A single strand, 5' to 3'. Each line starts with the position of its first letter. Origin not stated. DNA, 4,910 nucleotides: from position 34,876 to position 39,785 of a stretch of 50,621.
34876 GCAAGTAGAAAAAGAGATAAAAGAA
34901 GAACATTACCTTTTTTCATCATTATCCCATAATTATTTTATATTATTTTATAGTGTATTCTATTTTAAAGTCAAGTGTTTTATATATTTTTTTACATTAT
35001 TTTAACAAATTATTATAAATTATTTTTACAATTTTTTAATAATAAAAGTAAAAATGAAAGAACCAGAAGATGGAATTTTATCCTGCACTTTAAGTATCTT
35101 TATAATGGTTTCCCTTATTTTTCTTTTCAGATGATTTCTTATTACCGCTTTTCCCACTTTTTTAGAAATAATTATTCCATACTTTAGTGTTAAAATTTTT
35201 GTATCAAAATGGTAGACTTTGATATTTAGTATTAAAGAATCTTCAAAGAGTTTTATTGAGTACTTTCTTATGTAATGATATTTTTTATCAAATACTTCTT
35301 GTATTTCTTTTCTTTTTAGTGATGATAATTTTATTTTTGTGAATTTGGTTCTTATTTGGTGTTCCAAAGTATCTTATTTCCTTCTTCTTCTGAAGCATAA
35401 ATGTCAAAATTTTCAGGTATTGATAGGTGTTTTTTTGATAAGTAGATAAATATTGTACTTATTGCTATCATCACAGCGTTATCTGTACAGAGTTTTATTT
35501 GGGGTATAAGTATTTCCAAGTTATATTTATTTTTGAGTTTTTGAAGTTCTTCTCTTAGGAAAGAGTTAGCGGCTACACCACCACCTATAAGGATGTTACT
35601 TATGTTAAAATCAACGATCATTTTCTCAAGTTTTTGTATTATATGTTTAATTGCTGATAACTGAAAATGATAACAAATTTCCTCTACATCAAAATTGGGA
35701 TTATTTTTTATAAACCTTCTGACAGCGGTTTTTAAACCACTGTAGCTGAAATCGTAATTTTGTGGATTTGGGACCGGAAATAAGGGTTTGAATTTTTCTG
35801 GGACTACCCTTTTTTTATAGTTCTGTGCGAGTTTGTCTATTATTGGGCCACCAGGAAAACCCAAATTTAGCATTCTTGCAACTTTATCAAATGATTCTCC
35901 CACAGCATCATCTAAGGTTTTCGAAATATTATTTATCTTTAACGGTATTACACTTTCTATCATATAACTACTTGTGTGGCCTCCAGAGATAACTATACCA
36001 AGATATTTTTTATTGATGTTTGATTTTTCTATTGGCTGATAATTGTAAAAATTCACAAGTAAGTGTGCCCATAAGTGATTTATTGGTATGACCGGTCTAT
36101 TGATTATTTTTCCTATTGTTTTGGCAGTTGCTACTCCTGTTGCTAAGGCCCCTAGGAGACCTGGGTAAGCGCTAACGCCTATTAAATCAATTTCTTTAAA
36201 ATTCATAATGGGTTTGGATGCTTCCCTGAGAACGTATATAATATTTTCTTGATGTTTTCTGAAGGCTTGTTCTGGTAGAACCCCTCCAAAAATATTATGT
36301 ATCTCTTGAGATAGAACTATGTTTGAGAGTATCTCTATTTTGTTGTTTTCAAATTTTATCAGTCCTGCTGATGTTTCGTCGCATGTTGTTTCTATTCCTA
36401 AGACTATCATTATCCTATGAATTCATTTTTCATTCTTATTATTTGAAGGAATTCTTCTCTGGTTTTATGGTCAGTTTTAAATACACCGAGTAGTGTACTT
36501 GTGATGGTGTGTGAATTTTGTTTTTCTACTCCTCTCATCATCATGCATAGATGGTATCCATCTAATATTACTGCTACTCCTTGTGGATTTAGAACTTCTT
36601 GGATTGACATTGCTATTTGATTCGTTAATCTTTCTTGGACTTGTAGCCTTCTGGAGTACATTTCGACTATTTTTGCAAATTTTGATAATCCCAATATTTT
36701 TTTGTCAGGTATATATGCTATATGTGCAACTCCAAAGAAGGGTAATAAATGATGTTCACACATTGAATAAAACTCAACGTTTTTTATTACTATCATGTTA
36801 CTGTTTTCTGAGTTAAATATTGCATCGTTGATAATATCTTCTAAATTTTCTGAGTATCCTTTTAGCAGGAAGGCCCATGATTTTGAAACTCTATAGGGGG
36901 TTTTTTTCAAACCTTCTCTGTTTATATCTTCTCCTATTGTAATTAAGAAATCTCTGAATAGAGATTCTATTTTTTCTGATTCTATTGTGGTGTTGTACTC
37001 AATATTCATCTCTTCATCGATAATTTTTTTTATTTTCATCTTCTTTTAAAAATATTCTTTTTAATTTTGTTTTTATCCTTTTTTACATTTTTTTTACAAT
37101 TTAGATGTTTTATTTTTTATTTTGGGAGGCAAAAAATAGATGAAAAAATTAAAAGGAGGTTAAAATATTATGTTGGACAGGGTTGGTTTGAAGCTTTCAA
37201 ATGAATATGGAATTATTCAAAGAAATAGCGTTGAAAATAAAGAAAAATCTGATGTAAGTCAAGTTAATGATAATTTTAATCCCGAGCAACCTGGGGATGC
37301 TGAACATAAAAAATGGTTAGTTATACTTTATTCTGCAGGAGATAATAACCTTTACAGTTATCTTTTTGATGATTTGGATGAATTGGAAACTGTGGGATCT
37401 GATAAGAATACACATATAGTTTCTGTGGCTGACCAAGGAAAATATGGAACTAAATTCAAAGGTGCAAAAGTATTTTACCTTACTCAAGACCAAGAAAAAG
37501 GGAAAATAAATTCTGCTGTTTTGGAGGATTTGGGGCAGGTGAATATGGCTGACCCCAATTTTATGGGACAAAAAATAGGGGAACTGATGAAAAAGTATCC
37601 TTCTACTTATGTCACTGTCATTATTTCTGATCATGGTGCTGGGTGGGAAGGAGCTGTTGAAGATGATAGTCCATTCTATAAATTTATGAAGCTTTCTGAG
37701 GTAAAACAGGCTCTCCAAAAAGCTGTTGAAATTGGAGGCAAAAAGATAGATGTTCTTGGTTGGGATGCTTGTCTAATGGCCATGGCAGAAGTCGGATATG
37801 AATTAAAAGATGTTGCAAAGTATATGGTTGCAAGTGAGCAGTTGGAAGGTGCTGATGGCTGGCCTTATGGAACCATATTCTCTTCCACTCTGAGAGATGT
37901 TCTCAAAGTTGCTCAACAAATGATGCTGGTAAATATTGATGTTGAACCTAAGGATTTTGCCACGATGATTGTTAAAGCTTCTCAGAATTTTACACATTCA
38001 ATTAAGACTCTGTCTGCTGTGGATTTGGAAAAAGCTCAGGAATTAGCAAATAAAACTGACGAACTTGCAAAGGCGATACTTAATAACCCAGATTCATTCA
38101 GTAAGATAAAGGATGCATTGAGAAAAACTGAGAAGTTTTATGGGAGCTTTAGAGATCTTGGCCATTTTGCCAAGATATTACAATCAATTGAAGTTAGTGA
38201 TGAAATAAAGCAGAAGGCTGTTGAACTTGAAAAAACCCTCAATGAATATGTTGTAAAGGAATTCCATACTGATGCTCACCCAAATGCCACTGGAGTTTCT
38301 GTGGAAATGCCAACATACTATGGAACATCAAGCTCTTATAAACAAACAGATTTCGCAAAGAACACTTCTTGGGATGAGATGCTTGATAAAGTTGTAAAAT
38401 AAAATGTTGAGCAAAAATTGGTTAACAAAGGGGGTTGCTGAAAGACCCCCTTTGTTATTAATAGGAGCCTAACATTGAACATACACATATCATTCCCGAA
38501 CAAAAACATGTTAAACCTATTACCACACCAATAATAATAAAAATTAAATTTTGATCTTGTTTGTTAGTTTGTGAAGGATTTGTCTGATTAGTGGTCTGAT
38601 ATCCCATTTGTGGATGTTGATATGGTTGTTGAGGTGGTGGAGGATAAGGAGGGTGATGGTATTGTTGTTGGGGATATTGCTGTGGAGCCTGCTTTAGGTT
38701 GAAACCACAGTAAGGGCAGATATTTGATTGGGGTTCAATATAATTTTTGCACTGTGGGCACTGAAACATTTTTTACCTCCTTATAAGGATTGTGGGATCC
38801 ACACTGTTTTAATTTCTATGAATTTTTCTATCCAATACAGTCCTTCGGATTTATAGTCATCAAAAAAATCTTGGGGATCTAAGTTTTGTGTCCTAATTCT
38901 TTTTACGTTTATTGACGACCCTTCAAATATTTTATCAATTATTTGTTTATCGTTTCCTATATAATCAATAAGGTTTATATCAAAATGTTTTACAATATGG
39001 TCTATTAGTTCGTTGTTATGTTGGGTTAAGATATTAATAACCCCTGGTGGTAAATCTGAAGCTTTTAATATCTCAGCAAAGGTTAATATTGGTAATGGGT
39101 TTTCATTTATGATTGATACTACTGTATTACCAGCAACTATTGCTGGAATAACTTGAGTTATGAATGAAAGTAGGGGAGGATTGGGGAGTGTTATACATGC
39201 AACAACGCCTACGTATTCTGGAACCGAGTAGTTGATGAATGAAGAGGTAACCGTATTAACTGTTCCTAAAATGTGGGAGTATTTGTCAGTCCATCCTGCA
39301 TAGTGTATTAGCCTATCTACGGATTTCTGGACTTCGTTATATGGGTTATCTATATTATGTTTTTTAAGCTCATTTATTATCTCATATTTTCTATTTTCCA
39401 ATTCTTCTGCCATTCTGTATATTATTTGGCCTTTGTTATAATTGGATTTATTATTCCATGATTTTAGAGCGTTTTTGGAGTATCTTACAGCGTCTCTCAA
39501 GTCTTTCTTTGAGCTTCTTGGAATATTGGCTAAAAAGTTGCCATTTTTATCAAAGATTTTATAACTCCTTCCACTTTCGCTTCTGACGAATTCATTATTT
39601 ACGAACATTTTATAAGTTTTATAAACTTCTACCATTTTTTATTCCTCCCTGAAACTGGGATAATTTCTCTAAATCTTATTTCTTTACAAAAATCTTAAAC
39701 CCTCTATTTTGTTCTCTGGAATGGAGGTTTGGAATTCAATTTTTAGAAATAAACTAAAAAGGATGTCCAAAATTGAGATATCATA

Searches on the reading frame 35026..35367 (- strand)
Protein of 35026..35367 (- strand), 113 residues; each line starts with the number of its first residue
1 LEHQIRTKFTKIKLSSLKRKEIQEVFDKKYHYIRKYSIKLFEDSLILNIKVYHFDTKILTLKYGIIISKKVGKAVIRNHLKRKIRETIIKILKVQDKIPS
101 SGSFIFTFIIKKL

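Call 19: search_protein_families(library=pfam, proteins=[window:35026-35367:-], max_evalue=0.000001)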
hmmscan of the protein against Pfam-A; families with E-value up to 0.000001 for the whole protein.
window:35026-35367:- (113 aa): 1 family
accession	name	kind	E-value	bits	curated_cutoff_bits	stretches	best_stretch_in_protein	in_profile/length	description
PF00825.24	Ribonuclease_P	-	1.9e-11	44.4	22.3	1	18-92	9-72/109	Ribonuclease P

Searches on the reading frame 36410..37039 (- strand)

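Call 19: search_protein_families(library=pfam, proteins=[window:36410-37039:-], max_evalue=0.000001)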
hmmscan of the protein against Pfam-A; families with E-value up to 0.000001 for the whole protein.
window:36410-37039:- (209 aa): 1 family
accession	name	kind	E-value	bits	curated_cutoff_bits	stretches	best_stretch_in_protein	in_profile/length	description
PF01227.27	GTP_cyclohydroI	-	6.4e-75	250.9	27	1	24-201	1-178/179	GTP cyclohydrolase I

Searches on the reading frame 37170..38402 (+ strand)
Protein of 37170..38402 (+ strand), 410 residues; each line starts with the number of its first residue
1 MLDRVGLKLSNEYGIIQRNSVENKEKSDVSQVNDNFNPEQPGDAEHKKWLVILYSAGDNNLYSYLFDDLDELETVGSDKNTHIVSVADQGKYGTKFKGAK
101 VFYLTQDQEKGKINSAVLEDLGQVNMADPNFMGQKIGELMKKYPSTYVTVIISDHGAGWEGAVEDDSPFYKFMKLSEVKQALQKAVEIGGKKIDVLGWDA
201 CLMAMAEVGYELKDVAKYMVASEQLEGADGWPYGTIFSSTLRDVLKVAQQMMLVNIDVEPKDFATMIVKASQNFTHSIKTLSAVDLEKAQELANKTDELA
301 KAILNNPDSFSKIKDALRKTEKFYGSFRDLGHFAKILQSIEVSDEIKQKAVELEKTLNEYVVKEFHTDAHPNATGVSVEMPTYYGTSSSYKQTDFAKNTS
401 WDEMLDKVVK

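Call 19: search_protein_families(library=pfam, proteins=[window:37170-38402:+], max_evalue=0.000001)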
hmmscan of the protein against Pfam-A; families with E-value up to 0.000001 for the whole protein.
window:37170-38402:+ (410 aa): 1 family
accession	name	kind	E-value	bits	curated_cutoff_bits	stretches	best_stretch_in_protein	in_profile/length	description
PF03415.19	Peptidase_C11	-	2.2e-43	149.6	25.8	1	54-406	2-357/359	Clostripain family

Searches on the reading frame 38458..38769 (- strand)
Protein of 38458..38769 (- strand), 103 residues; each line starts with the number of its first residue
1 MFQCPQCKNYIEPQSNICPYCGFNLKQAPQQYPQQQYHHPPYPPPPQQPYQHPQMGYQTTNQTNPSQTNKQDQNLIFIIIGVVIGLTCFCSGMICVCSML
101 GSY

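Call 19: search_protein_families(library=pfam, proteins=[window:38458-38769:-], max_evalue=0.000001)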
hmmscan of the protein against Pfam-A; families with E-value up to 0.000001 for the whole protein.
window:38458-38769:- (103 aa): 1 family
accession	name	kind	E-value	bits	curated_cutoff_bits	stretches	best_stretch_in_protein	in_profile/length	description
PF13248.11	Zn_ribbon_3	-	7.6e-08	32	27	1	1-22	2-23/26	zinc-ribbon domain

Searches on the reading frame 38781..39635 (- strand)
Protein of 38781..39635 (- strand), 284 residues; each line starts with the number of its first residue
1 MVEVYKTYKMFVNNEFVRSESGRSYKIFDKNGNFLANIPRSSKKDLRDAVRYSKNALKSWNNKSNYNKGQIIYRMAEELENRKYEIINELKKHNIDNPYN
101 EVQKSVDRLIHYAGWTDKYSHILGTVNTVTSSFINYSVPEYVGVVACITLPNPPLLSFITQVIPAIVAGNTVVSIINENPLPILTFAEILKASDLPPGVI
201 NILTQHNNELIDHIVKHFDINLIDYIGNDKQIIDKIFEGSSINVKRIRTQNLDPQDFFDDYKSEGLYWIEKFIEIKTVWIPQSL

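Call 19: search_protein_families(library=pfam, proteins=[window:38781-39635:-], max_evalue=0.000001)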
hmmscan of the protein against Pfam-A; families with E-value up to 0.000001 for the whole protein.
window:38781-39635:- (284 aa): 1 family
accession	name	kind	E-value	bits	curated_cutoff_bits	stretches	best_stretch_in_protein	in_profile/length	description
PF00171.27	Aldedh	-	8.9e-32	110.7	23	1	17-246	2-231/461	Aldehyde dehydrogenase family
